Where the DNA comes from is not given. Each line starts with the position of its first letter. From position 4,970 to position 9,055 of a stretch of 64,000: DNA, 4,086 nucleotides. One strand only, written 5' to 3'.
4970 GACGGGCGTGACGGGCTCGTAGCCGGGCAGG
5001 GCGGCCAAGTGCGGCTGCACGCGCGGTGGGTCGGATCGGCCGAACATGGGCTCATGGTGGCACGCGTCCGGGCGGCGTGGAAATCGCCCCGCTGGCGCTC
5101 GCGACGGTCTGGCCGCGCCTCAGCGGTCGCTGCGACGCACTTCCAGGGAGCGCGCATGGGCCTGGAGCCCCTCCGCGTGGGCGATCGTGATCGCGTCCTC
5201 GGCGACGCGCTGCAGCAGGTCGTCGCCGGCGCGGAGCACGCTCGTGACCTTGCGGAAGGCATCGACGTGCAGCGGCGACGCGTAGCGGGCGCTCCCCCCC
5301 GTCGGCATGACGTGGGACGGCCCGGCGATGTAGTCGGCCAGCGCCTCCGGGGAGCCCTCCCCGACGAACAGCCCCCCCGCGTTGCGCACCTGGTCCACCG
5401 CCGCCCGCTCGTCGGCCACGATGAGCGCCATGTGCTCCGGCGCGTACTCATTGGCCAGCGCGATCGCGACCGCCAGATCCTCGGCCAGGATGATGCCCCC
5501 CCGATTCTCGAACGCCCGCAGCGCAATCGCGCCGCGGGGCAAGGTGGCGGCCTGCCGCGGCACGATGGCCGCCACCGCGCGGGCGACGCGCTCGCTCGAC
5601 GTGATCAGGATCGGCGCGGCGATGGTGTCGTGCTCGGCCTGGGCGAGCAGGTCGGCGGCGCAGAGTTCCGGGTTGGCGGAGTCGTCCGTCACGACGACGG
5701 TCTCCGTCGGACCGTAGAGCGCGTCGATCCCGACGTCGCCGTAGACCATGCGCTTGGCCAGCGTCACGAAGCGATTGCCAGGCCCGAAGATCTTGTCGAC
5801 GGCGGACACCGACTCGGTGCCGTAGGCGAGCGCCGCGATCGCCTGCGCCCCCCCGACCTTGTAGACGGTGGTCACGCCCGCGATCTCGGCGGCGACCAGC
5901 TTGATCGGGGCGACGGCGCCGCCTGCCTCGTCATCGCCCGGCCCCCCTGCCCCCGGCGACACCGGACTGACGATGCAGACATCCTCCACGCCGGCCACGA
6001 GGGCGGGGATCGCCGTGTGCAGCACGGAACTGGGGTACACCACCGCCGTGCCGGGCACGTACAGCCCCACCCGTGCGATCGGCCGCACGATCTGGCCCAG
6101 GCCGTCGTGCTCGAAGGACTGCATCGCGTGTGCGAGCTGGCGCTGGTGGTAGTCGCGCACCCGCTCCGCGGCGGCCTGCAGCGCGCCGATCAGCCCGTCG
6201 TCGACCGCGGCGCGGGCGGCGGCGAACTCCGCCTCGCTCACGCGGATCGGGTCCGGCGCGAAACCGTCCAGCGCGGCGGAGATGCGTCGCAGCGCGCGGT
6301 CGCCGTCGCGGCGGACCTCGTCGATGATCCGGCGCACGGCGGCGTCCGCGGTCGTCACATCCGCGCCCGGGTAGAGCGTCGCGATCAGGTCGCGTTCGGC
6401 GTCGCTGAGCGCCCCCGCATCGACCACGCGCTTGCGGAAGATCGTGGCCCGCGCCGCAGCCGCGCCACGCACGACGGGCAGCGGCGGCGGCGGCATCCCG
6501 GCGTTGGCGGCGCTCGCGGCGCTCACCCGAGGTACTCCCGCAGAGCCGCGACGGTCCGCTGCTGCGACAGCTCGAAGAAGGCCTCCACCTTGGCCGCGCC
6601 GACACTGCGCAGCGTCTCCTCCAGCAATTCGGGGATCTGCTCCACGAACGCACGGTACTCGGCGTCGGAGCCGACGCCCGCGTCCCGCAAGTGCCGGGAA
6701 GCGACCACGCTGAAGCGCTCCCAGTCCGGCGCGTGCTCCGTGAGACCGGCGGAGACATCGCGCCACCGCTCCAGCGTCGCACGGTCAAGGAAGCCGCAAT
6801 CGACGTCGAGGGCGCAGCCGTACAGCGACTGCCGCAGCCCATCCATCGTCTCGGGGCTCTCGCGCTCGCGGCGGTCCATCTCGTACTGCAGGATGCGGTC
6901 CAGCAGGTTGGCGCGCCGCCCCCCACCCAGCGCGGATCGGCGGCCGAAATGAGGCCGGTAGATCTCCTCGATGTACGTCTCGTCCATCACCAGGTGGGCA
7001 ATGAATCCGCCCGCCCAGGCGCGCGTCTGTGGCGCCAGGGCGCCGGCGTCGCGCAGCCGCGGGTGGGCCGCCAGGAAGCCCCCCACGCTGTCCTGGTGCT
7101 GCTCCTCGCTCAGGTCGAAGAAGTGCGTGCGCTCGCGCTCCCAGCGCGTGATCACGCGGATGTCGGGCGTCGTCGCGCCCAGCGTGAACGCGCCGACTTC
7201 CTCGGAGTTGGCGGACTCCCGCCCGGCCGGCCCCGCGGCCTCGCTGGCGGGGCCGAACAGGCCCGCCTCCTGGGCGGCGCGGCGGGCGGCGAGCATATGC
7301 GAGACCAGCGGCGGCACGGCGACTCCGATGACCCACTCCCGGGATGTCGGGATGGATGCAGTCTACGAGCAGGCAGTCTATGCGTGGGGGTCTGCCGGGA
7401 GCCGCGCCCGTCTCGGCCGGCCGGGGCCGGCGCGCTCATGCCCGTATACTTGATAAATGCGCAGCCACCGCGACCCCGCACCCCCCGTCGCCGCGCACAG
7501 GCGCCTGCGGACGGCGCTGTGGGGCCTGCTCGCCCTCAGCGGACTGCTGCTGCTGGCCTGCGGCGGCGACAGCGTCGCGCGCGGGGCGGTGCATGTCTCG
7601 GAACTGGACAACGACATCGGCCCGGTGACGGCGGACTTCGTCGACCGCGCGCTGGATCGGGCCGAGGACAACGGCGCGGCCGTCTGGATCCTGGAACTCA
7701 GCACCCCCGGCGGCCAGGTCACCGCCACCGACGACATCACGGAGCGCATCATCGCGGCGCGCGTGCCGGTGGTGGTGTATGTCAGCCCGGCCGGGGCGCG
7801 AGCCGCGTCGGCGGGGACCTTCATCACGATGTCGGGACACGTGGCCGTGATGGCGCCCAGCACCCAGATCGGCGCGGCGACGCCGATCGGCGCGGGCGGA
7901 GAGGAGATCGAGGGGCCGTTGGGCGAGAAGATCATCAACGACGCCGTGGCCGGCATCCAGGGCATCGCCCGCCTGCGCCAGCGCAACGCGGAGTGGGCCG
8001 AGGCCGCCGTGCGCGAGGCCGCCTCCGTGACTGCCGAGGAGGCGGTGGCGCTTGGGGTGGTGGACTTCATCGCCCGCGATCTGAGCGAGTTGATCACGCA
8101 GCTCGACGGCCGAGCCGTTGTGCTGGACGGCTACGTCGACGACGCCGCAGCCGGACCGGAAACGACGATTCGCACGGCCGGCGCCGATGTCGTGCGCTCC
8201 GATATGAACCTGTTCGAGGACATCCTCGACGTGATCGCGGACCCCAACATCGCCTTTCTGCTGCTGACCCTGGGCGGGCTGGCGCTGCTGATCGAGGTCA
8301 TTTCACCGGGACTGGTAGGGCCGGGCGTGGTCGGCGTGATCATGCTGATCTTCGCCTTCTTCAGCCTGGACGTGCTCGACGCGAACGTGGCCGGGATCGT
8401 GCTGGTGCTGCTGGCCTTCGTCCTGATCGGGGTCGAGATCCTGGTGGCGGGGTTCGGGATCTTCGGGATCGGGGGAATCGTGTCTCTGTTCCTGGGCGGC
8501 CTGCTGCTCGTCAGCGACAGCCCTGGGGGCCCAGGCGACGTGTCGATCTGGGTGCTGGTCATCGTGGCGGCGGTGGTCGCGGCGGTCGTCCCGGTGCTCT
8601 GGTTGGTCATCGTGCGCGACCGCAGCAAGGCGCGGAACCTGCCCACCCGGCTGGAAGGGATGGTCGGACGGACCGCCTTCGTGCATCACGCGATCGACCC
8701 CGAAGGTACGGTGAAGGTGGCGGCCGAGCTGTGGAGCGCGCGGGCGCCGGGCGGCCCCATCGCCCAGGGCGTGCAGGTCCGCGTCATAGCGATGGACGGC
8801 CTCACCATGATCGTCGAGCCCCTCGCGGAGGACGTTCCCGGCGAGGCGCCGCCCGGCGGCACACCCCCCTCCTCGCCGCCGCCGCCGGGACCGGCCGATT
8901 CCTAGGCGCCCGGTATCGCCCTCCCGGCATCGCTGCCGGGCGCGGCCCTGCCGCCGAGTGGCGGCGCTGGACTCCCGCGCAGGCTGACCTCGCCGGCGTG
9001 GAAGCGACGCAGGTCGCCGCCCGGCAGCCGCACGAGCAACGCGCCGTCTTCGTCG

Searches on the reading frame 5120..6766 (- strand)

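Call 16: search_protein_families(library=pfam, proteins=[window:5120-6766:-], max_evalue=0.0001)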
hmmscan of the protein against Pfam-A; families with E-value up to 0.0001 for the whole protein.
window:5120-6766:- (548 aa): 1 family
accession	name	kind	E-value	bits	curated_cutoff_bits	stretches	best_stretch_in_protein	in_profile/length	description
PF00815.25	Histidinol_dh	-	2.5e-139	465.3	27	1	136-544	7-410/411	Histidinol dehydrogenase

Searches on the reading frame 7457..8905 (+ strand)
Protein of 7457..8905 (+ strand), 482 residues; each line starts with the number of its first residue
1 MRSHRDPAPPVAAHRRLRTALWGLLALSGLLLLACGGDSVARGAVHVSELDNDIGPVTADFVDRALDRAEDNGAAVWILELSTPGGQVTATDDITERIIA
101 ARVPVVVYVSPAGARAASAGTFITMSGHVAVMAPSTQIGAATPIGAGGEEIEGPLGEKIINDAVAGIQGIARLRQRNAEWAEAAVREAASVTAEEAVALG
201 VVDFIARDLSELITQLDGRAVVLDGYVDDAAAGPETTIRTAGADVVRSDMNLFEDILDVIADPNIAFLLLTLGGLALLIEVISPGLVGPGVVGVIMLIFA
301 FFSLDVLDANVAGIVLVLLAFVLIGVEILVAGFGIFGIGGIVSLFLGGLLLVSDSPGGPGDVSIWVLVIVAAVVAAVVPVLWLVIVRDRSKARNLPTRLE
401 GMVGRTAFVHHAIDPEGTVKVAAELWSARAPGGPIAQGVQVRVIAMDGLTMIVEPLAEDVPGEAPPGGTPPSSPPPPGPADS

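Call 16: search_protein_families(library=pfam, proteins=[window:7457-8905:+], max_evalue=0.0001)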
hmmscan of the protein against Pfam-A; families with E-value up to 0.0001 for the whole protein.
window:7457-8905:+ (482 aa): 3 families
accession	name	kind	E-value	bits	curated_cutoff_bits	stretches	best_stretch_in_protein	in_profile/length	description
PF25145.1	NfeD1b_N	-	1.1e-21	77.8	40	1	45-192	2-142/189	NfeD1b, N-terminal domain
PF24961.1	NfeD_membrane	-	3.7e-21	75.8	26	1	264-378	1-113/119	NfeD integral membrane domain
PF01957.25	NfeD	-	4e-17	62.6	29.1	1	400-455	2-57/57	NfeD-like C-terminal, partner-binding domain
